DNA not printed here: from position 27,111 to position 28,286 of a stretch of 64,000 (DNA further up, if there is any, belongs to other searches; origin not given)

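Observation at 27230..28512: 1.3-kb low-GC insert inside a high-GC sugar-catabolic operon: EEP nuclease/phosphatase plus unknown 137-aa protein, translationally coupled to the downstream oxidoreductase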

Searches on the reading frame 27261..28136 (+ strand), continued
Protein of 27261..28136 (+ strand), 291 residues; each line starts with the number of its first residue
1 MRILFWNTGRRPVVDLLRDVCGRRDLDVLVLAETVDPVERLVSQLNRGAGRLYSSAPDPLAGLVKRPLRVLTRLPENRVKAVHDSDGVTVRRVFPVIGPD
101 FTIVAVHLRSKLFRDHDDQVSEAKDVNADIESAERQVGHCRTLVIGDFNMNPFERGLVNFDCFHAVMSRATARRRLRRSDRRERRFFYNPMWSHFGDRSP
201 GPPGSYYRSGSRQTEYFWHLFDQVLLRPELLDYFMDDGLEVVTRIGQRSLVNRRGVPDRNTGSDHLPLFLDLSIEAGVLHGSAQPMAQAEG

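Call 69: find_encoding_contigs(protein=P0025, flank=6000, max_places=2)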
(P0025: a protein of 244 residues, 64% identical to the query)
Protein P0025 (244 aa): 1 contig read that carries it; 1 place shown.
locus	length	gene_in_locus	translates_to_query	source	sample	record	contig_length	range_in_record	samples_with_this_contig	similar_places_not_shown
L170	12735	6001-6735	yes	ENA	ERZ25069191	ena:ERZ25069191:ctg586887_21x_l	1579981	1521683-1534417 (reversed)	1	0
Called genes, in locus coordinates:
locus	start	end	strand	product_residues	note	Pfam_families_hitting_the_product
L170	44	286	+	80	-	PF03781:FGE-sulfatase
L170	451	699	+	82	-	-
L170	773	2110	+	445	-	PF07969:Amidohydro_3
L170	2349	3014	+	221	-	-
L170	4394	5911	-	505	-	PF13005:zf-IS66 (faint), PF03050:DDE_Tnp_IS66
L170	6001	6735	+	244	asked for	-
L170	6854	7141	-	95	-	-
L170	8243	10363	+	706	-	PF13442:Cytochrome_CBB3, PF13620:CarboxypepD_reg, PF13715:CarbopepD_reg_2 (weak), PF24684:Vgb_lyase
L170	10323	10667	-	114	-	-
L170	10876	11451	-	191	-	-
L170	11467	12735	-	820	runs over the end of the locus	PF14236:DruA, PF14706:Tnp_DNA_bind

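Call 78: find_related_loci(query=A4, collection=viral_contigs, flank=5000)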
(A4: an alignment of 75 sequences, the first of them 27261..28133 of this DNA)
Query A4 (291 aa) in viral_contigs; peptide patterns used: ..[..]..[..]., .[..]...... (x = any residue, [..] = any of these).
70 stretches matched a pattern; 19 encode a relative of the query (tblastn E <= 1e-3); 19 distinct loci.
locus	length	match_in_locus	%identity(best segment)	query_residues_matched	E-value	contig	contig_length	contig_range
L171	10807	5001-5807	39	1-273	1e-60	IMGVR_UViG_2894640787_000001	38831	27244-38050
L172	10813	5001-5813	38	1-275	2e-57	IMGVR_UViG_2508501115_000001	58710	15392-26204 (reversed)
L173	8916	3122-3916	31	1-268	1e-55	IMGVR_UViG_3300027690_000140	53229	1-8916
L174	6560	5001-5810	36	1-274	8e-54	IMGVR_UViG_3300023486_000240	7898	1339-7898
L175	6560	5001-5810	36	1-274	8e-54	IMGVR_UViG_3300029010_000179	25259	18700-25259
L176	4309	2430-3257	33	1-274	2e-51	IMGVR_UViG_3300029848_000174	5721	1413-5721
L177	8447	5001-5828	34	1-274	1e-50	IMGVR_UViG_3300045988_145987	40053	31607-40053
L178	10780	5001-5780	32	1-272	1e-49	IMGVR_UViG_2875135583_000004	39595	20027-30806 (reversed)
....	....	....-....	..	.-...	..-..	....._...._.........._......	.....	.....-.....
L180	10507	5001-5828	34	1-274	8e-49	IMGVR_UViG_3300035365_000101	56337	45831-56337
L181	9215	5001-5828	34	1-274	8e-49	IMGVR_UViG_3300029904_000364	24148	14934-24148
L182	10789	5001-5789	34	1-272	2e-45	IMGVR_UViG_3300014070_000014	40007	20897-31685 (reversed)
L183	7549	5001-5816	31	1-274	5e-43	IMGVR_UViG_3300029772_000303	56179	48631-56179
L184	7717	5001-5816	32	1-274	3e-43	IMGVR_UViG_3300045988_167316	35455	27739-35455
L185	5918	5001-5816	31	1-274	5e-43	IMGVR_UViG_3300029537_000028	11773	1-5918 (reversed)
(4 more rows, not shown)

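Call 86: search_protein_families(library=pfam, alignment_id=A4, max_evalue=0.01)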
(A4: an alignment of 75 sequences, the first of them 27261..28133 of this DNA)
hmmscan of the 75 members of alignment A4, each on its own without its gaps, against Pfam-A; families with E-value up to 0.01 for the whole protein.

A. member 1, window:27261-28133:+ (291 aa): 1 family
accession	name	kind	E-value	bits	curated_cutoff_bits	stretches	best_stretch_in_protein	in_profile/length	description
PF03372.29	Exo_endo_phos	-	5.4e-06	26.8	24.5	1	6-265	3-225/225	Endonuclease/Exonuclease/phosphatase family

B. families by the number of members that match (of 75 scanned): 5 families
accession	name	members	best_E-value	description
PF03372.29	Exo_endo_phos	73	9.2e-11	Endonuclease/Exonuclease/phosphatase family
PF19580.5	Exo_endo_phos_3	14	3.6e-08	Endonuclease/Exonuclease/phosphatase family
PF12622.12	NpwBP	2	0.004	mRNA biogenesis factor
PF06972.17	GIP1_N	1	0.0017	GBF-interacting protein 1 N-terminal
PF14529.12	Exo_endo_phos_2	1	0.0033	Endonuclease-reverse transcriptase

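Call 92: search_protein_families(library=phrogs, proteins=[window:27261-28133:+, L171:4992-5810:+, L171:5817-6191:+, L173:3122-3949:+, L173:3946-4338:+, L087:5025-5810:+, L087:5816-6238:+], max_evalue=0.01)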
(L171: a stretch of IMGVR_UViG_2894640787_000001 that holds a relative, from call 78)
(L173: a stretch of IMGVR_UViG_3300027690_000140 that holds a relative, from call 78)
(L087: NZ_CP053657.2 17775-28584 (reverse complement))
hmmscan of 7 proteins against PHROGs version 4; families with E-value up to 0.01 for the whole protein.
window:27261-28133:+ (291 aa): 1 family
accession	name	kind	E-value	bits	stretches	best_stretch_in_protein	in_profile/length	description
phrog_24714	-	unknown function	1.7e-06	28.7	1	106-272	135-288/294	-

L171:4992-5810:+ (273 aa): 1 family
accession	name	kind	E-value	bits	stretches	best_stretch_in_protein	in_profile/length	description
phrog_24714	-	unknown function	3.6e-06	27.6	1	106-271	136-288/294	-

L171:5817-6191:+ (125 aa): 0 families

L173:3122-3949:+ (276 aa): 1 family
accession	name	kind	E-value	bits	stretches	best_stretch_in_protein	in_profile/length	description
phrog_24714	-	unknown function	7.2e-13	49.6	1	95-270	128-289/294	-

L173:3946-4338:+ (131 aa): 0 families

L087:5025-5810:+ (262 aa): 1 family
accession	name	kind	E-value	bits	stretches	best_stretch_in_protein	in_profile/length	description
phrog_24714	-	unknown function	4.9e-10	40.3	1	88-218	130-249/294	-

L087:5816-6238:+ (141 aa): 0 families
